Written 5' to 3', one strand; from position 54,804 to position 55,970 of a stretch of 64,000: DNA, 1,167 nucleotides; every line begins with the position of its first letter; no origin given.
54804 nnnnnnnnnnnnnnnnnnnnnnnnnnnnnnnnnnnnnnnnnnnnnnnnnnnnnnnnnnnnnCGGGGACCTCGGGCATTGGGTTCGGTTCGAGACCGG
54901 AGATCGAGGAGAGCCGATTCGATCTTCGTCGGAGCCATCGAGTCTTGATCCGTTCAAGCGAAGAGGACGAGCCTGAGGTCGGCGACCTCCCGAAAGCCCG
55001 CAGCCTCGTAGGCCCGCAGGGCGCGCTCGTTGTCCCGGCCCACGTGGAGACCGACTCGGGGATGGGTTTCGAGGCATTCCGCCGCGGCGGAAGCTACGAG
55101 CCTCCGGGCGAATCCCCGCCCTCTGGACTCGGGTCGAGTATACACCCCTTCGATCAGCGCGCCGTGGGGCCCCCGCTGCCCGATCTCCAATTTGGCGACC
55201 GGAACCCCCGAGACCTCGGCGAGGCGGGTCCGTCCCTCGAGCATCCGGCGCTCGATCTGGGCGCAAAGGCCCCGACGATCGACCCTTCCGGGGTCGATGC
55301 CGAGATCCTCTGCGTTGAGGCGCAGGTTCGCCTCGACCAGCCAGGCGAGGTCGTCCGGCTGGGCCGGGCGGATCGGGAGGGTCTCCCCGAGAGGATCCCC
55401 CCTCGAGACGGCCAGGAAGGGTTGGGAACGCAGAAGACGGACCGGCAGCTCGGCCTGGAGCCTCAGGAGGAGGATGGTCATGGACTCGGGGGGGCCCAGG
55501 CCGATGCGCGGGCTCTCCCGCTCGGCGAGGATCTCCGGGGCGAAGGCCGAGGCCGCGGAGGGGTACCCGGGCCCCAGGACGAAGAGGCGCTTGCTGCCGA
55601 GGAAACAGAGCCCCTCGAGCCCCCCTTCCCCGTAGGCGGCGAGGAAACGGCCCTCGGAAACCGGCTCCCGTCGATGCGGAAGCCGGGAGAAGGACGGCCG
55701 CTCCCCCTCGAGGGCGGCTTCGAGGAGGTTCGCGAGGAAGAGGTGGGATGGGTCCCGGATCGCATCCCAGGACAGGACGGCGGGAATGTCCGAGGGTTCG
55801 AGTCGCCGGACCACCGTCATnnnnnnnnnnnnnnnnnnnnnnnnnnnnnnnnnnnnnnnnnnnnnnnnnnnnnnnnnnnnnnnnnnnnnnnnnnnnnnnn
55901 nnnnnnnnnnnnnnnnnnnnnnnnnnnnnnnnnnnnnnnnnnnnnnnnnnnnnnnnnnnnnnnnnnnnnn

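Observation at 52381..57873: Six-gene operon linking a PyrK-like flavoprotein, an orphan DNA methyltransferase, a GNAT, two unknown membrane proteins and a zinc-ribbon CPBP/Abi protease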

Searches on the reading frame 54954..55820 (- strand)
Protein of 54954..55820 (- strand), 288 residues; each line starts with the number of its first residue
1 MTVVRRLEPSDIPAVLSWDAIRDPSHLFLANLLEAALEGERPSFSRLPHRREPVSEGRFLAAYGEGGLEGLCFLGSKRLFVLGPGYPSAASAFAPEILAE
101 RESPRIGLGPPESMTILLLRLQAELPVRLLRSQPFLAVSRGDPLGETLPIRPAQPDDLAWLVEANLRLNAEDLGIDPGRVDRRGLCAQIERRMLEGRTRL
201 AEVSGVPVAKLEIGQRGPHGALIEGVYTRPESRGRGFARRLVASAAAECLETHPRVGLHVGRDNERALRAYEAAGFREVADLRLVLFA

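Call 4: search_protein_families(library=pfam, proteins=[window:54954-55820:-], max_evalue=0.01)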
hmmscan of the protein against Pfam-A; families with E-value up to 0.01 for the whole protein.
window:54954-55820:- (288 aa): 6 families
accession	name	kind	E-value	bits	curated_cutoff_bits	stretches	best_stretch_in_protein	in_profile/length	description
PF00583.31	Acetyltransf_1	-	5.8e-11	43.1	20.7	1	197-276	34-116/116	Acetyltransferase (GNAT) family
PF08445.16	FR47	-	2.4e-09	37.5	22.1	1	221-279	22-80/86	FR47-like protein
PF13508.13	Acetyltransf_7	-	3.1e-07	31.1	27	1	201-278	8-84/84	Acetyltransferase (GNAT) domain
PF13673.13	Acetyltransf_10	-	1.3e-06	28.8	23.6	1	189-280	22-111/128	Acetyltransferase (GNAT) domain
PF13312.11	DUF4081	-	0.0025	18.4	25.3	1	59-159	3-103/105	Domain of unknown function (DUF4081)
PF13523.12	Acetyltransf_8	-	0.0032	17.5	27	1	229-282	88-143/145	Acetyltransferase (GNAT) domain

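Call 5: search_protein_families(library=padloc, proteins=[window:54954-55820:-], max_evalue=0.01)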
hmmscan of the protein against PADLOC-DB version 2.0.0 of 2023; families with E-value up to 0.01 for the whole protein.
window:54954-55820:- (288 aa): 0 families

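Call 6: search_protein_families(library=ncbifam, proteins=[window:54954-55820:-], max_evalue=0.01)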
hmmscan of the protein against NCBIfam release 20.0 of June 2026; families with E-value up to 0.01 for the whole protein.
window:54954-55820:- (288 aa): 6 families
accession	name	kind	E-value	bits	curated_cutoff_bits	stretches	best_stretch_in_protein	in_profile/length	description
NF002959.0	PRK03624.1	equivalog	0.00012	21.9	124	1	201-282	54-135/147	GNAT family acetyltransferase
TIGR01575.1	rimI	equivalog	0.00017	21.7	86.4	1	223-281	58-117/132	ribosomal protein S18-alanine N-acetyltransferase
NF007807.0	PRK10514.1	equivalog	0.00071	19.5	134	1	222-279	72-125/147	acetyltransferase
NF043067.1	AAC_6p_group_E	equivalog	0.0033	17.3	140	1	221-280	71-131/140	aminoglycoside 6'-N-acetyltransferase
TIGR03448.1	mycothiol_MshD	equivalog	0.0043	16.4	163.1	1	228-279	236-288/294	mycothiol synthase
NF033130.1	AAC_6p_A48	exception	0.0092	15.8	300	0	220-246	76-102/147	AacA48 family aminoglycoside 6'-N-acetyltransferase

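Call 47: search_solved_structures(query=window:54954-55820:-, max_evalue=0.1)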
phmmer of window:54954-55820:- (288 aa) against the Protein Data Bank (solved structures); distinct sequences matched with E-value up to 0.1: 21.
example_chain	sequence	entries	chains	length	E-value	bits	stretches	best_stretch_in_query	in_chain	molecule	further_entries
3ec4_A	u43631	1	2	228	5.6e-05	26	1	216-278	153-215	Putative Acetyltransferase from the GNAT family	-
2pdo_A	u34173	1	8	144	0.00053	22.8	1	189-281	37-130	Acetyltransferase ypeA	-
4qus_A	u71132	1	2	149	0.0008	22.2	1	189-281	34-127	Acetyltransferase YpeA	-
4qvt_A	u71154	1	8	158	0.00094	22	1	189-281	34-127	Acetyltransferase YpeA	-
7kwj_A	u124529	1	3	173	0.0034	20.2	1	226-281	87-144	Spermidine N(1)-acetyltransferase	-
7kwx_A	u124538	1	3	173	0.0034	20.2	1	226-281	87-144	Spermidine N(1)-acetyltransferase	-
7kwh_A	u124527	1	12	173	0.0034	20.2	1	226-281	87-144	Spermidine N(1)-acetyltransferase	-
4ygo_A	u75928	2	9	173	0.0035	20.1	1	226-281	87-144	Spermidine n1-acetyltransferase | Spermidine N(1)-acetyltransferase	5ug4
6dau_A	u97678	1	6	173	0.0035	20.1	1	226-281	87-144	Spermidine N1-acetyltransferase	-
4jjx_A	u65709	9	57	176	0.0035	20.1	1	226-281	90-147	Spermidine n1-acetyltransferase | Spermidine N(1)-acetyltransferase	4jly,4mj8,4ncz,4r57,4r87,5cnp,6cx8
7kx2_A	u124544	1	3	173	0.0036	20.1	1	226-280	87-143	Spermidine N(1)-acetyltransferase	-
7kwq_A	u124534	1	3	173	0.0037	20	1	226-280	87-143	Spermidine N(1)-acetyltransferase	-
7kx3_A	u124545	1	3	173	0.004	19.9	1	226-280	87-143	Spermidine N(1)-acetyltransferase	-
4mhd_A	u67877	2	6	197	0.0044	19.8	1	226-281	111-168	Spermidine n1-acetyltransferase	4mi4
2g3a_A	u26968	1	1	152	0.045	16.5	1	226-282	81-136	acetyltransferase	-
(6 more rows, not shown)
